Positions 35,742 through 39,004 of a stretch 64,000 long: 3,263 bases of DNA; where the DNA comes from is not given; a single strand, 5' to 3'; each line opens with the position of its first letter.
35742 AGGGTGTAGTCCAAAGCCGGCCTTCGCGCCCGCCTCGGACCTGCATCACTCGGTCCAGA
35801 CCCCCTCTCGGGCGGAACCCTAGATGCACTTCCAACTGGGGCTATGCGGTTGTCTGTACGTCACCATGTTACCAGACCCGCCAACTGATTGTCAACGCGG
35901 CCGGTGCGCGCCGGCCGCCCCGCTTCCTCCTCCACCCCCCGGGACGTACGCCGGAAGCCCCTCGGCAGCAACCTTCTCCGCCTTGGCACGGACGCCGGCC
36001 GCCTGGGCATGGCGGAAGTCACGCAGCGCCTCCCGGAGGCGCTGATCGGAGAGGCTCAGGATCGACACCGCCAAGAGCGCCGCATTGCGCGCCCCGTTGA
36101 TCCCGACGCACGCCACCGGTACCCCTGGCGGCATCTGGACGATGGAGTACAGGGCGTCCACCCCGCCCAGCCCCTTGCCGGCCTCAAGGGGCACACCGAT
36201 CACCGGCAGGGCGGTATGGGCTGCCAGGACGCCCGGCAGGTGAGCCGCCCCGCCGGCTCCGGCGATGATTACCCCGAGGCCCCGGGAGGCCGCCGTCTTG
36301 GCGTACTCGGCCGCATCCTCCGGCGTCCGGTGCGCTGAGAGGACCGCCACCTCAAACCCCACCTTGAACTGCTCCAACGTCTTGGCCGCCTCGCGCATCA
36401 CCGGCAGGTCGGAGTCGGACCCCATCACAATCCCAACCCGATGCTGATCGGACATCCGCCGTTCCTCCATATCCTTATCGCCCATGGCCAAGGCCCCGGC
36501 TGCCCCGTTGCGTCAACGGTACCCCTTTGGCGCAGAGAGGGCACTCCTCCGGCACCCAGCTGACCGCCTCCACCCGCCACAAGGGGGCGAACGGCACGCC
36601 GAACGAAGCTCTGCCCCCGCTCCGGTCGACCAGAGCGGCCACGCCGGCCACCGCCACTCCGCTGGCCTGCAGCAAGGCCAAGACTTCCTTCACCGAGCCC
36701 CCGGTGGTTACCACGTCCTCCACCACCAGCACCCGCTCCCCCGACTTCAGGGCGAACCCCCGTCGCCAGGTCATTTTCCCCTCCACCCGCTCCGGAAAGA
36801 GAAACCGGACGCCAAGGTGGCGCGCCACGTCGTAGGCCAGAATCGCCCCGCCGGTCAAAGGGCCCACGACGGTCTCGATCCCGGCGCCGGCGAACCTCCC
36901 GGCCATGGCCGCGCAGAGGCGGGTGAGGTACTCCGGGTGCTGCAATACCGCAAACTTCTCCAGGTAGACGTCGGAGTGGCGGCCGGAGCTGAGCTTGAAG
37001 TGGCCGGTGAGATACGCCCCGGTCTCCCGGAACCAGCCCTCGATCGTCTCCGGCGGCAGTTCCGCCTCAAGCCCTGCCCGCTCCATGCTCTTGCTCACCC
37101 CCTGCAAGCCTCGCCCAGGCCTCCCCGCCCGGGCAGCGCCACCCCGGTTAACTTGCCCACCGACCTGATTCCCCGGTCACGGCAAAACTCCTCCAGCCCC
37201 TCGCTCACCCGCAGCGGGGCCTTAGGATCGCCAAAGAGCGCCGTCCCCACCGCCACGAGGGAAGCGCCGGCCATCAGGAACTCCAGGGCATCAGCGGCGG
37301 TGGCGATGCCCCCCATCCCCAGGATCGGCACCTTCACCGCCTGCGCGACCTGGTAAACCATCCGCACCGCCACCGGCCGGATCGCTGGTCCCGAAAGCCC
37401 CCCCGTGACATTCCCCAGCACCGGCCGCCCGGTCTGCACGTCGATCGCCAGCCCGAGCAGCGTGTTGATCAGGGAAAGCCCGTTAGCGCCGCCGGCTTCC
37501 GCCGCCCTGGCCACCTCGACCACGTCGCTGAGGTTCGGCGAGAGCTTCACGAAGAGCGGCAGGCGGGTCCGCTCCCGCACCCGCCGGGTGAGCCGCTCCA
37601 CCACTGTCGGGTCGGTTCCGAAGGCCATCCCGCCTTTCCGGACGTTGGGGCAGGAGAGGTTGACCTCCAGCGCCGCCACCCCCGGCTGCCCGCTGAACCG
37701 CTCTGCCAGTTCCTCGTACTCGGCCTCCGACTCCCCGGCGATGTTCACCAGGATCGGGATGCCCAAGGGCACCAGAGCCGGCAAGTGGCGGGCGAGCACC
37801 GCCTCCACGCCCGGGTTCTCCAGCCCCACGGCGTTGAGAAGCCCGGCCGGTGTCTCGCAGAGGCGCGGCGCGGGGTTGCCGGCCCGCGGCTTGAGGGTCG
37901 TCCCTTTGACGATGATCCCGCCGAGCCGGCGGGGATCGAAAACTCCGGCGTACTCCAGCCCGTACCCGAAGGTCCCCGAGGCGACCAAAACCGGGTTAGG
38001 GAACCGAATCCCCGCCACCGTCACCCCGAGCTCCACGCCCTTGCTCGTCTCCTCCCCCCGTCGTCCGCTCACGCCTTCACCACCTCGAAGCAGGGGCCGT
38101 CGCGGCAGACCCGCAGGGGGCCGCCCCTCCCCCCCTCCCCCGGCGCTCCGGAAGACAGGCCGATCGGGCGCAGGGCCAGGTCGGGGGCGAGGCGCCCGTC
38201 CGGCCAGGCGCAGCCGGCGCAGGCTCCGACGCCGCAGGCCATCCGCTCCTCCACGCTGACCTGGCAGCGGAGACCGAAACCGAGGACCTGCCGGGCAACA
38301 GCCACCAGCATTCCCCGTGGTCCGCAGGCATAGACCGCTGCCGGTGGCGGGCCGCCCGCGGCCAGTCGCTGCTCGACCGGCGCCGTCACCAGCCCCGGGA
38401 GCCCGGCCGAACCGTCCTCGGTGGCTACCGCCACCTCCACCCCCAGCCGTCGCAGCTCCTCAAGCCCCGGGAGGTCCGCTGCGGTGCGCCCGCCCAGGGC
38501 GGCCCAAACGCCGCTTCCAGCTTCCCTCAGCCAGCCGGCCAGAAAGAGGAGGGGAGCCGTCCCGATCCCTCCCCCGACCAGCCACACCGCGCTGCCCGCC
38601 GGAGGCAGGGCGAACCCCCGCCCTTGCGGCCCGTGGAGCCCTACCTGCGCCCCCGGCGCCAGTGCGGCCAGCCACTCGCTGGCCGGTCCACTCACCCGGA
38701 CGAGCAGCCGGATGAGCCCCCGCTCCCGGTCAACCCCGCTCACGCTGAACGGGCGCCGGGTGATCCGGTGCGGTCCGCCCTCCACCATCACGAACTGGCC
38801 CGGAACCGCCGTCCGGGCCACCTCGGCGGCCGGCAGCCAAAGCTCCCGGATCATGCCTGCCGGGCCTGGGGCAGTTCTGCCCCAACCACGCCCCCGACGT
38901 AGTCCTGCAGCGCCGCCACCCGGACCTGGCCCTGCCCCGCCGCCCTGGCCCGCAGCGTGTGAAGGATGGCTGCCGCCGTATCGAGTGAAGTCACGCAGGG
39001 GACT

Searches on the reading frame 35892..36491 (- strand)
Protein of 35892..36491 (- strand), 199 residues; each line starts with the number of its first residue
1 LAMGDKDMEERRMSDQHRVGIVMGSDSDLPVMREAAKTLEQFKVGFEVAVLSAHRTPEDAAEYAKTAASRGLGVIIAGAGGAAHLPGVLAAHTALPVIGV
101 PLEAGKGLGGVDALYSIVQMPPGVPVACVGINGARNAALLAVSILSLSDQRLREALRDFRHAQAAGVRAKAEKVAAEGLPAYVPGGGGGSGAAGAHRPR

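Call 32: search_protein_families(library=pfam, proteins=[window:35892-36491:-], max_evalue=0.00001)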
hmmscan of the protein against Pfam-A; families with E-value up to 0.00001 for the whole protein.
window:35892-36491:- (199 aa): 1 family
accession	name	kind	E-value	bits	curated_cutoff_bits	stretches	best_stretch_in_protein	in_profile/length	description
PF00731.26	AIRC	-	2.3e-63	212.6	30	1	18-164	1-146/148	AIR carboxylase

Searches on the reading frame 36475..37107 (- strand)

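Call 32: search_protein_families(library=pfam, proteins=[window:36475-37107:-], max_evalue=0.00001)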
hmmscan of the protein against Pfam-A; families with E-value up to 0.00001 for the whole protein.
window:36475-37107:- (210 aa): 1 family
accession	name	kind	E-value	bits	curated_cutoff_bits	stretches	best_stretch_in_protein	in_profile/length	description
PF00156.33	Pribosyltran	-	6.2e-15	55.3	26.3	1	75-166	28-130/158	Phosphoribosyl transferase domain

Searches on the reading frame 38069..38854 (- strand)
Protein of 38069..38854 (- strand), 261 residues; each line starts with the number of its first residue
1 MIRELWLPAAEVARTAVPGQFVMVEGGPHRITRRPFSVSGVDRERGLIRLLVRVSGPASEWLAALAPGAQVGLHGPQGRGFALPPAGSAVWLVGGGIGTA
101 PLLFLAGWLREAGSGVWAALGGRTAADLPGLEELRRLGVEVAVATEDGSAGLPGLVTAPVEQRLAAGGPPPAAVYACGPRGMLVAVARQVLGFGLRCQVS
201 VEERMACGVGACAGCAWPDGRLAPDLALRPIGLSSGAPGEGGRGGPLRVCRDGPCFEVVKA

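Call 74: search_protein_families(library=pfam, proteins=[window:38069-38854:-], max_evalue=0.00001)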
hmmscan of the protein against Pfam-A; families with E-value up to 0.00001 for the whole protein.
window:38069-38854:- (261 aa): 1 family
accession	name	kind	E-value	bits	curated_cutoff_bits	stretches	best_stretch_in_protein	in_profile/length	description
PF10418.14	DHODB_Fe-S_bind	-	2.3e-07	30.8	23.9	0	202-218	1-17/41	Iron-sulfur cluster binding domain of dihydroorotate dehydrogenase B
